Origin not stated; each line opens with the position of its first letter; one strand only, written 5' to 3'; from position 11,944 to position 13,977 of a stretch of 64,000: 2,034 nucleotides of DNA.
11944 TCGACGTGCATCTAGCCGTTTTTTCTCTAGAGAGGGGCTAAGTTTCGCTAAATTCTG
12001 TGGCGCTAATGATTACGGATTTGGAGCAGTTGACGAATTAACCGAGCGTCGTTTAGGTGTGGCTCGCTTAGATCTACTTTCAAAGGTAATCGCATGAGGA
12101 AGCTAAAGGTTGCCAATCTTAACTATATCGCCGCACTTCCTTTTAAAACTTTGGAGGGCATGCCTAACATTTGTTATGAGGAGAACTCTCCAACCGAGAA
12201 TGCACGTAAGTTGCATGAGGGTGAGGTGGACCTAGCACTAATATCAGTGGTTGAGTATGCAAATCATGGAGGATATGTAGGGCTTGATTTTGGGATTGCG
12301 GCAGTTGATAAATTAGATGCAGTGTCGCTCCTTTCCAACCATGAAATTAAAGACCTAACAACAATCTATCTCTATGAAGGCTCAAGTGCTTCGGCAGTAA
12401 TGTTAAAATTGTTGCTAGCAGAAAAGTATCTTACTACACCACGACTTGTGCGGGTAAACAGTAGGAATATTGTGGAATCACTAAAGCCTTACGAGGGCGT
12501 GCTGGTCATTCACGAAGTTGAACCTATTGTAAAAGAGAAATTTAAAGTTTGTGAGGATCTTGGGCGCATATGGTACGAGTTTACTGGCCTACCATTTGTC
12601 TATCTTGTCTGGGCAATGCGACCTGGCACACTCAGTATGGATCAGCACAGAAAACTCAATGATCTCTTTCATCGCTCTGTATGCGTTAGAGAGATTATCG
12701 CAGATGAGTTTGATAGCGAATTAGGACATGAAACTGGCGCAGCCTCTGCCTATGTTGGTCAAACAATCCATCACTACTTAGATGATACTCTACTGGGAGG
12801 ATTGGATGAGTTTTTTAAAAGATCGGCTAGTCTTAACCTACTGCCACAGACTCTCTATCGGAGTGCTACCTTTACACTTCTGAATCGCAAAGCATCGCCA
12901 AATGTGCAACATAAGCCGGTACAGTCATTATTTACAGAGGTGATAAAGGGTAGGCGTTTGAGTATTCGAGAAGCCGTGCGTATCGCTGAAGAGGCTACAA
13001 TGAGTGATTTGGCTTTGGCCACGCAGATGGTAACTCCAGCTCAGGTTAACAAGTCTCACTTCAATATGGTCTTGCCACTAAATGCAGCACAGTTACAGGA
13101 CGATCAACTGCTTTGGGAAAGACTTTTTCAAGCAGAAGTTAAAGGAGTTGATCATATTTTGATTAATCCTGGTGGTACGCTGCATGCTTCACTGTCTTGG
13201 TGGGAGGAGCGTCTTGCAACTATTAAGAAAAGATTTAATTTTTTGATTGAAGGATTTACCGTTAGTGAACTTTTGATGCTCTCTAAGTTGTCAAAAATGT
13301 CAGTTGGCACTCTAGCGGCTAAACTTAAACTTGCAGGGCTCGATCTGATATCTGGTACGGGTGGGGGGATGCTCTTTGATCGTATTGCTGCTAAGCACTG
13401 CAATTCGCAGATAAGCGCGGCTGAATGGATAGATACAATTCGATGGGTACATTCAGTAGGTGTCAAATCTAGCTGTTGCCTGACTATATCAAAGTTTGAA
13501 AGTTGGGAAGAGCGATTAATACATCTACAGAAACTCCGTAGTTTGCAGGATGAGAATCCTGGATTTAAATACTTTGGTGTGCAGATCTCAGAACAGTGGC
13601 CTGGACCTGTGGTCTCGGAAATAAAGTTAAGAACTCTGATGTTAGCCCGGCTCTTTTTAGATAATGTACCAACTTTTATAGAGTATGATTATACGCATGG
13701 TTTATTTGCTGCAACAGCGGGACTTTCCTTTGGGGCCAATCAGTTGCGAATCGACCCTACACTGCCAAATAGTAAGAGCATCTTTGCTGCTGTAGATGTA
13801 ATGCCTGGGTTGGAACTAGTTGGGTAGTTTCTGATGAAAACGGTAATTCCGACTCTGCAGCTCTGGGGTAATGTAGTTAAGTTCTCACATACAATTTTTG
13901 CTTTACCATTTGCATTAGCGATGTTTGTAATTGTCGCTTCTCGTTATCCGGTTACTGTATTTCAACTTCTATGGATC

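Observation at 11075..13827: Two cysteine-less MqnC/MqnE-fold paralogues, one fused to an MqnA-like domain, inside a futalosine-pathway gene row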

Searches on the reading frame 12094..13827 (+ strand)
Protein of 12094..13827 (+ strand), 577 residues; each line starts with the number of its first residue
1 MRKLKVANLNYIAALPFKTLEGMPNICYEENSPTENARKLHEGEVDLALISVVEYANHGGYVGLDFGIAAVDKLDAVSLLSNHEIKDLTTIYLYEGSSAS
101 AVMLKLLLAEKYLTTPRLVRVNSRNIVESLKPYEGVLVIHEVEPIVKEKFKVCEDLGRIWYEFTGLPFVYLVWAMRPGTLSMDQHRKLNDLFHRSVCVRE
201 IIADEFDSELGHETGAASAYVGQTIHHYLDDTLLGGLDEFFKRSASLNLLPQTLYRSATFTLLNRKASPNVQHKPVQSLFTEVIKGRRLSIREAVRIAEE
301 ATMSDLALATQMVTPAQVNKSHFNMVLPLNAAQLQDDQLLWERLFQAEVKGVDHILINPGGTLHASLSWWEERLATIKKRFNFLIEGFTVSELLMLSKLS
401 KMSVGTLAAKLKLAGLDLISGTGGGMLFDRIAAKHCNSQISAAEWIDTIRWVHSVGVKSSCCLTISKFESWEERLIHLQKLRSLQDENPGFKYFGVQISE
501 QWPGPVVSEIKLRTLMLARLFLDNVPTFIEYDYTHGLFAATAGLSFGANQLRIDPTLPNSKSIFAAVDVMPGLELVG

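Call 3: search_protein_families(library=pfam, proteins=[window:12094-13827:+], max_evalue=0.1)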
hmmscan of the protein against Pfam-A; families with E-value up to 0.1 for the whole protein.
window:12094-13827:+ (577 aa): 1 family
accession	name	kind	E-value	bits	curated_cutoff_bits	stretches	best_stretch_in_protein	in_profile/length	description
PF02621.19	VitK2_biosynth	-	4.2e-29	102.2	26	1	6-244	3-250/252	Menaquinone biosynthesis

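Call 4: search_protein_families(library=ncbifam, proteins=[window:12094-13827:+], max_evalue=0.1)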
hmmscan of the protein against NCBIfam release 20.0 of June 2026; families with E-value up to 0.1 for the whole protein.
window:12094-13827:+ (577 aa): 11 families
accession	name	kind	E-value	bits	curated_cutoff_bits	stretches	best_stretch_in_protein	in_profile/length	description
TIGR03699.1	menaquin_MqnC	equivalog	5.7e-34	117.5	428.1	1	341-551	78-297/342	cyclic dehypoxanthinyl futalosine synthase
TIGR03700.1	mena_SCO4494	equivalog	3.3e-31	108.5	434.55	1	336-551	81-304/351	aminofutalosine synthase MqnE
TIGR00423.1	TIGR00423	subfamily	8.1e-30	104.1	260.25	1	341-551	42-263/310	CofH family radical SAM protein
NF006277.0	PRK08445.1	equivalog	4e-25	88.4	576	1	353-551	91-300/348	dehypoxanthine futalosine cyclase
TIGR03551.1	F420_cofH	equivalog_domain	1.9e-22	79.5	374.1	1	331-494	67-230/345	5-amino-6-(D-ribitylamino)uracil--L-tyrosine 4-hydroxyphenyl transferase CofH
NF004580.0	PRK05926.1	equivalog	2.3e-20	73.2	583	1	355-551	118-325/370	hypothetical protein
NF006276.0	PRK08444.1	equivalog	2.6e-19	69.5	560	1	346-556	91-306/353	aminofutalosine synthase MqnE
NF005609.0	PRK07360.1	equivalog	3.5e-19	68.8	426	1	340-493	97-252/374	7,8-didemethyl-8-hydroxy-5-deazariboflavin synthase subunit CofH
NF006687.0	PRK09234.1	equivalog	3e-14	52.1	1018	1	342-494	569-722/849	bifunctional FO biosynthesis protein CofGH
NF003804.0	PRK05395.1-1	subfamily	0.017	14.7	195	1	323-369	43-89/151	type II 3-dehydroquinate dehydratase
NF047990.1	Co_MTase_MtgA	equivalog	0.086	12.4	550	0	266-398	103-233/306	[methyl-Co(III) glycine betaine-specific corrinoid protein]--tetrahydrofolate methyltransferase MtgA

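Call 8: search_solved_structures(query=window:12094-13827:+, max_evalue=1, show_alignments=2)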
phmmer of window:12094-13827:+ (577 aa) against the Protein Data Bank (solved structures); distinct sequences matched with E-value up to 1: 17.
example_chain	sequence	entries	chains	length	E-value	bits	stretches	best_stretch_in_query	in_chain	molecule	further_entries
6xi9_A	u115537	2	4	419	8.4e-12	48.2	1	380-565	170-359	Aminodeoxyfutalosine synthase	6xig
2i6e_A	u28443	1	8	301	2e-09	40.3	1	18-177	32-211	Hypothetical protein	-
6o9a_A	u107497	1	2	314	2.3e-09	40.1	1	18-177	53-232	Chorismate dehydratase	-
7an6_A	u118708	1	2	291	7.6e-05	25.2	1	29-183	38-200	Chorismate dehydratase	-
7an8_A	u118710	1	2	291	8e-05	25.1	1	30-183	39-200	Chorismate dehydratase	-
7an7_A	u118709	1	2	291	0.00012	24.5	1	30-183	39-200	Chorismate dehydratase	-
7ahr_A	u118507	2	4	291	0.00016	24.1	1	31-183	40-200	Chorismate dehydratase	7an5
2nxo_A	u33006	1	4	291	0.00016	24.1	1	31-183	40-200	Hypothetical protein SCO4506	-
7ywc_A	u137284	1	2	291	0.00016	24.1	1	31-183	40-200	Chorismate dehydratase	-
7an9_A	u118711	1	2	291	0.00018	24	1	31-181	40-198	Chorismate dehydratase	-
1q46_A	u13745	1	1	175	0.26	13.5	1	46-153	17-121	translation initiation factor 2 alpha subunit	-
8qel_A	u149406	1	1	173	0.27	13.5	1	46-153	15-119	Eukaryotic translation initiation factor 2 subunit alpha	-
2a19_A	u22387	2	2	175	0.27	13.5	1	46-153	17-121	Eukaryotic translation initiation factor 2 alpha subunit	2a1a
6gsm_j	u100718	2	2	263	0.67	12.2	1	46-153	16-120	Eukaryotic translation initiation factor 2 subunit alpha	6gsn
7jly_A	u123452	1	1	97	0.7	12.1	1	218-301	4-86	RNA-binding protein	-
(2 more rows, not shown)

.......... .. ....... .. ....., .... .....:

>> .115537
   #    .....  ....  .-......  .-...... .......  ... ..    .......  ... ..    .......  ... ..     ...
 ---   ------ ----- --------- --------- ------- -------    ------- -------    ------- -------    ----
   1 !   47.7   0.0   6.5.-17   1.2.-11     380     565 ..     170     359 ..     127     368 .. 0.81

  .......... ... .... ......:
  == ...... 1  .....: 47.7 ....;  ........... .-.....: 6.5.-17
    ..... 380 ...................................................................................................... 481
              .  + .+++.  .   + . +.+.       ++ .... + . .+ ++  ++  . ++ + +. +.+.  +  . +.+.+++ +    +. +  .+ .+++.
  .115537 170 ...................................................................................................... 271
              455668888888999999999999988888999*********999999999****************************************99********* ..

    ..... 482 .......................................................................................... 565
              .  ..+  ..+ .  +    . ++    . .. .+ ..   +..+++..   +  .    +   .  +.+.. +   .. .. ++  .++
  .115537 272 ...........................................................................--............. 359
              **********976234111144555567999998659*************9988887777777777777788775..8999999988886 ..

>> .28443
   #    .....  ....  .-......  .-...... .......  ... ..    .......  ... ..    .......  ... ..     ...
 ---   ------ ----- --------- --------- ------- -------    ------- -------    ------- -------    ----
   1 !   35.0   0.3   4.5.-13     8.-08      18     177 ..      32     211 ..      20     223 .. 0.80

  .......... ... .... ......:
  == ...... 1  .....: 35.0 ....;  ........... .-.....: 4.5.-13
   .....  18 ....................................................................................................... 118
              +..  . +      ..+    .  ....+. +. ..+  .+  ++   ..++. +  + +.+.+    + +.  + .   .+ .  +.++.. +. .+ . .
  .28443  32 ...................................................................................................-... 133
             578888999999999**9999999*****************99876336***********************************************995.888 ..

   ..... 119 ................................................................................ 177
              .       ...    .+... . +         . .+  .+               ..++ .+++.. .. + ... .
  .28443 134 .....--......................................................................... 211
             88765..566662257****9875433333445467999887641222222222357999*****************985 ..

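Call 10: find_homologous_proteins(query=window:12094-13827:+)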
Query window:12094-13827:+ (577 aa): 43 proteins with E <= 0.001 among 8000 candidates.
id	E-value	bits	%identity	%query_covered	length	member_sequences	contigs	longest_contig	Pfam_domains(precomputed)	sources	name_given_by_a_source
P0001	0.0e+0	1301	100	100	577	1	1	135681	PF02621.20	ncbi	-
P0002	2.9e-131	457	40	95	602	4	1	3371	PF02621.20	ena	-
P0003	1.9e-129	451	40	96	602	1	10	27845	PF02621.20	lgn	-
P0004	6.0e-128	446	39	96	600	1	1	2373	PF02621.20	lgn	-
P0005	1.1e-125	439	40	96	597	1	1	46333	PF02621.20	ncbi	-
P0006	1.8e-123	432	40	95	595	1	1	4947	PF02621.20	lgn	-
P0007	2.8e-123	431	41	96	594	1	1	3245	PF02621.20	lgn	-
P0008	4.8e-123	430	38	100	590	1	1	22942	PF02621.20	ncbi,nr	ncbi:hypothetical protein OAO01_02255 [Oligoflexia bacterium]|nr:hypothetical protein [Oligoflexia b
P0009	3.1e-122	428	39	100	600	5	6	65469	PF02621.20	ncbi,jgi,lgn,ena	jgi:2-iminoacetate synthase ThiH/predicted solute-binding protein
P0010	6.8e-122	426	39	100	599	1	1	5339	PF02621.20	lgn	-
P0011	8.3e-122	426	42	91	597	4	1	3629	PF02621.20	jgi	jgi:predicted solute-binding protein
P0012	1.6e-121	425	41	95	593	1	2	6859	PF02621.20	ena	-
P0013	9.1e-121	423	41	87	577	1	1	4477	PF02621.20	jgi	-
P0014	1.6e-120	422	39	96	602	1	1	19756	PF02621.20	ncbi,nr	ncbi:MAG: hypothetical protein J0M12_08855 [Deltaproteobacteria bacterium]|nr:hypothetical protein [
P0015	2.6e-119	418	39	95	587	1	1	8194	PF02621.20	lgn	-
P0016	4.4e-118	414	39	95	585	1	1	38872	PF02621.20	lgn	-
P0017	7.6e-118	413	39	100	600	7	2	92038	PF02621.20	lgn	-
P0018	2.3e-116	408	38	100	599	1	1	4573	PF02621.20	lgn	-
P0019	2.3e-114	402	38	93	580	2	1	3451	PF02621.20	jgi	jgi:cyclic dehypoxanthinyl futalosine synthase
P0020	1.1e-113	399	40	96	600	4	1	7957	PF02621.20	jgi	-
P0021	4.0e-112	394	39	96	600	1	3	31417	PF02621.20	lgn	-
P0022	6.7e-112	394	36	96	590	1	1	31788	PF02621.20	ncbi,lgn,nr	ncbi:MAG: hypothetical protein H6619_06005 [Deltaproteobacteria bacterium]|nr:hypothetical protein [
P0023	1.4e-111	392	36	100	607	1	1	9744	PF02621.20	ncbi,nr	ncbi:MAG: hypothetical protein DCC75_05185 [Proteobacteria bacterium]|nr:MAG: hypothetical protein D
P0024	3.5e-110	388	36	100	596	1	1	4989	PF02621.20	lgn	-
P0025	8.5e-107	377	38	96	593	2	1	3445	PF02621.20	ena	-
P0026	2.6e-105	372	36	96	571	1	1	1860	PF02621.20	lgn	-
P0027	1.4e-103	366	37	96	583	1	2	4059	PF02621.20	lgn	-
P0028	2.7e-101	358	37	96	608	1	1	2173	PF02621.20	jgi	jgi:cyclic dehypoxanthinyl futalosine synthase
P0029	1.2e-100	356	35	96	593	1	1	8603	PF02621.20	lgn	-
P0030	2.4e-100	355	36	96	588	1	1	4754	PF02621.20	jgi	jgi:2-iminoacetate synthase ThiH/predicted solute-binding protein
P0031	4.7e-99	351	34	96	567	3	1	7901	PF02621.20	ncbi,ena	-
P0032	1.2e-97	346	34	96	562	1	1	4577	PF02621.20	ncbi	ncbi:MAG: hypothetical protein D6808_05660, partial [Candidatus Dadabacteria bacterium]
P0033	3.2e-96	342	35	94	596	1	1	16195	PF02621.20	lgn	-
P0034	1.6e-92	330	34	99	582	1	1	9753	PF02621.20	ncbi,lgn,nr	ncbi:MAG: hypothetical protein KDD64_11205 [Bdellovibrionales bacterium]|nr:hypothetical protein [Bd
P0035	4.4e-91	325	33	96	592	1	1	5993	PF02621.20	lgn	-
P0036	2.7e-88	316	36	80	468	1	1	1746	PF02621.20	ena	-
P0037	1.6e-76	277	34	95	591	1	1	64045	PF02621.20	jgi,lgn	jgi:predicted solute-binding protein/2-iminoacetate synthase ThiH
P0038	9.7e-75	271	33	95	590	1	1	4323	PF02621.20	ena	-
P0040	3.7e-30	124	24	95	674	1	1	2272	PF04055.28,PF02621.20,PF19288.5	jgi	jgi:cyclic dehypoxanthinyl futalosine synthase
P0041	4.4e-21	94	29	48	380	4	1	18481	PF04055.28,PF19288.5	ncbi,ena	-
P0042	3.2e-18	84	34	35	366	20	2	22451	PF04055.28,PF19288.5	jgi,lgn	-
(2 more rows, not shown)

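Call 15: find_encoding_contigs(protein=P0001, flank=10000, max_places=3)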
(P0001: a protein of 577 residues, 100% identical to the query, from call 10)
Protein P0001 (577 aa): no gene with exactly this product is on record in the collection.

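Call 20: find_related_loci(query=A2, collection=genome_contigs, flank=10000)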
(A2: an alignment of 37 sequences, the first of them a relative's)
Query A2 (577 aa) in genome_contigs; peptide patterns used: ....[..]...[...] (x = any residue, [..] = any of these).
25 stretches matched a pattern; 10 encode a relative of the query (tblastn E <= 1e-3); 10 distinct loci.
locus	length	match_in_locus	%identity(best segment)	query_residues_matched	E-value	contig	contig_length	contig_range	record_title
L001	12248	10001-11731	38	1-577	7e-130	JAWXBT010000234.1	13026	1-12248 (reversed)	MAG: bacterium isolate MP7G1.125 k99_1466791, whole genome shotgun sequence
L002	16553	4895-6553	40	2-554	6e-129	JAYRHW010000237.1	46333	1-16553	MAG: Bdellovibrionota bacterium isolate SZ_szas25bin.38 k141_1329339, whole genome shotgun sequence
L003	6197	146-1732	42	3-527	3e-129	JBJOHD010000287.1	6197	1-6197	MAG: Pseudomonadota bacterium isolate sharkriverslough_2019_sw_WHONDRS-S19S_0042_B_bin.30 scaffold_1540416, whole genome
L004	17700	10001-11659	39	2-554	8e-124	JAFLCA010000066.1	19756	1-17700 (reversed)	MAG: Deltaproteobacteria bacterium isolate UWPOB_DELTA1 gnl_X_BEAILMKM_66, whole genome shotgun sequence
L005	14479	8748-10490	39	1-577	2e-123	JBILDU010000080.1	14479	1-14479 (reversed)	MAG: Bdellovibrionota bacterium isolate ME2016-07-22_3300044628_group7_bin146 Rohwer_bin1162_scaffold_2973_c1, whole gen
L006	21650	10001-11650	36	1-554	8e-119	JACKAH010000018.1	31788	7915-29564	MAG: Deltaproteobacteria bacterium isolate HK-STAS-BDEL_B-2 HK-STAS-BDEL_B-2_18, whole genome shotgun sequence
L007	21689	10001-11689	36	1-561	2e-111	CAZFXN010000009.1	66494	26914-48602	MAG TPA_asm: uncultured Bdellovibrionales bacterium isolate SRP128246_co1_509 genome assembly, contig: NODE_390_length_6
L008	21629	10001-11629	35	11-560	2e-101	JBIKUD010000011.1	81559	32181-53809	MAG: Bdellovibrionota bacterium isolate ME2015-08-07_3300034020_group6_bin153 Rohwer_bin1161_scaffold_106_c1, whole geno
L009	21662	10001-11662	35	3-556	4e-102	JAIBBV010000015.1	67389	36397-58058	MAG: Oligoflexia bacterium isolate SSF8 NODE_7230_length_67389_cov_5.547531, whole genome shotgun sequence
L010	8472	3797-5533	33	2-577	3e-97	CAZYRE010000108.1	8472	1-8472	MAG TPA_asm: uncultured Bdellovibrionales bacterium isolate SRP292972_co1_110 genome assembly, contig: NODE_3437_length_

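Call 34: search_solved_structures(query=A2, max_evalue=0.01, show_alignments=5)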
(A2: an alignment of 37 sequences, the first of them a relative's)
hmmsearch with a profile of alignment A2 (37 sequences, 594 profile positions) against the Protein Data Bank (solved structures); distinct sequences matched with E-value up to 0.01: 10.
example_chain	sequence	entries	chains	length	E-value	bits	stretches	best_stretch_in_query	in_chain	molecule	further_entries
6xi9_A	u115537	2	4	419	2.8e-30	108.6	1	276-555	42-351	Aminodeoxyfutalosine synthase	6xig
2i6e_A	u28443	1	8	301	3.9e-22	81.7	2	40-145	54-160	Hypothetical protein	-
6o9a_A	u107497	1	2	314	4.6e-22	81.4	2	40-145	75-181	Chorismate dehydratase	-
7an7_A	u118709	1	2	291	2.9e-14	55.7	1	30-243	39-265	Chorismate dehydratase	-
7an6_A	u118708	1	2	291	2.9e-14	55.7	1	30-243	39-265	Chorismate dehydratase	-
7ahr_A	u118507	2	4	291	4.1e-14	55.2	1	36-243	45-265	Chorismate dehydratase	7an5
2nxo_A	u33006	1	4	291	4.2e-14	55.2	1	36-243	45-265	Hypothetical protein SCO4506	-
7an9_A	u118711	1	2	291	4.3e-14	55.1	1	36-243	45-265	Chorismate dehydratase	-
7ywc_A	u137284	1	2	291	4.9e-14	55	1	40-243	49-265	Chorismate dehydratase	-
7an8_A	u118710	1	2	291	4.9e-14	54.9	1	36-243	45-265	Chorismate dehydratase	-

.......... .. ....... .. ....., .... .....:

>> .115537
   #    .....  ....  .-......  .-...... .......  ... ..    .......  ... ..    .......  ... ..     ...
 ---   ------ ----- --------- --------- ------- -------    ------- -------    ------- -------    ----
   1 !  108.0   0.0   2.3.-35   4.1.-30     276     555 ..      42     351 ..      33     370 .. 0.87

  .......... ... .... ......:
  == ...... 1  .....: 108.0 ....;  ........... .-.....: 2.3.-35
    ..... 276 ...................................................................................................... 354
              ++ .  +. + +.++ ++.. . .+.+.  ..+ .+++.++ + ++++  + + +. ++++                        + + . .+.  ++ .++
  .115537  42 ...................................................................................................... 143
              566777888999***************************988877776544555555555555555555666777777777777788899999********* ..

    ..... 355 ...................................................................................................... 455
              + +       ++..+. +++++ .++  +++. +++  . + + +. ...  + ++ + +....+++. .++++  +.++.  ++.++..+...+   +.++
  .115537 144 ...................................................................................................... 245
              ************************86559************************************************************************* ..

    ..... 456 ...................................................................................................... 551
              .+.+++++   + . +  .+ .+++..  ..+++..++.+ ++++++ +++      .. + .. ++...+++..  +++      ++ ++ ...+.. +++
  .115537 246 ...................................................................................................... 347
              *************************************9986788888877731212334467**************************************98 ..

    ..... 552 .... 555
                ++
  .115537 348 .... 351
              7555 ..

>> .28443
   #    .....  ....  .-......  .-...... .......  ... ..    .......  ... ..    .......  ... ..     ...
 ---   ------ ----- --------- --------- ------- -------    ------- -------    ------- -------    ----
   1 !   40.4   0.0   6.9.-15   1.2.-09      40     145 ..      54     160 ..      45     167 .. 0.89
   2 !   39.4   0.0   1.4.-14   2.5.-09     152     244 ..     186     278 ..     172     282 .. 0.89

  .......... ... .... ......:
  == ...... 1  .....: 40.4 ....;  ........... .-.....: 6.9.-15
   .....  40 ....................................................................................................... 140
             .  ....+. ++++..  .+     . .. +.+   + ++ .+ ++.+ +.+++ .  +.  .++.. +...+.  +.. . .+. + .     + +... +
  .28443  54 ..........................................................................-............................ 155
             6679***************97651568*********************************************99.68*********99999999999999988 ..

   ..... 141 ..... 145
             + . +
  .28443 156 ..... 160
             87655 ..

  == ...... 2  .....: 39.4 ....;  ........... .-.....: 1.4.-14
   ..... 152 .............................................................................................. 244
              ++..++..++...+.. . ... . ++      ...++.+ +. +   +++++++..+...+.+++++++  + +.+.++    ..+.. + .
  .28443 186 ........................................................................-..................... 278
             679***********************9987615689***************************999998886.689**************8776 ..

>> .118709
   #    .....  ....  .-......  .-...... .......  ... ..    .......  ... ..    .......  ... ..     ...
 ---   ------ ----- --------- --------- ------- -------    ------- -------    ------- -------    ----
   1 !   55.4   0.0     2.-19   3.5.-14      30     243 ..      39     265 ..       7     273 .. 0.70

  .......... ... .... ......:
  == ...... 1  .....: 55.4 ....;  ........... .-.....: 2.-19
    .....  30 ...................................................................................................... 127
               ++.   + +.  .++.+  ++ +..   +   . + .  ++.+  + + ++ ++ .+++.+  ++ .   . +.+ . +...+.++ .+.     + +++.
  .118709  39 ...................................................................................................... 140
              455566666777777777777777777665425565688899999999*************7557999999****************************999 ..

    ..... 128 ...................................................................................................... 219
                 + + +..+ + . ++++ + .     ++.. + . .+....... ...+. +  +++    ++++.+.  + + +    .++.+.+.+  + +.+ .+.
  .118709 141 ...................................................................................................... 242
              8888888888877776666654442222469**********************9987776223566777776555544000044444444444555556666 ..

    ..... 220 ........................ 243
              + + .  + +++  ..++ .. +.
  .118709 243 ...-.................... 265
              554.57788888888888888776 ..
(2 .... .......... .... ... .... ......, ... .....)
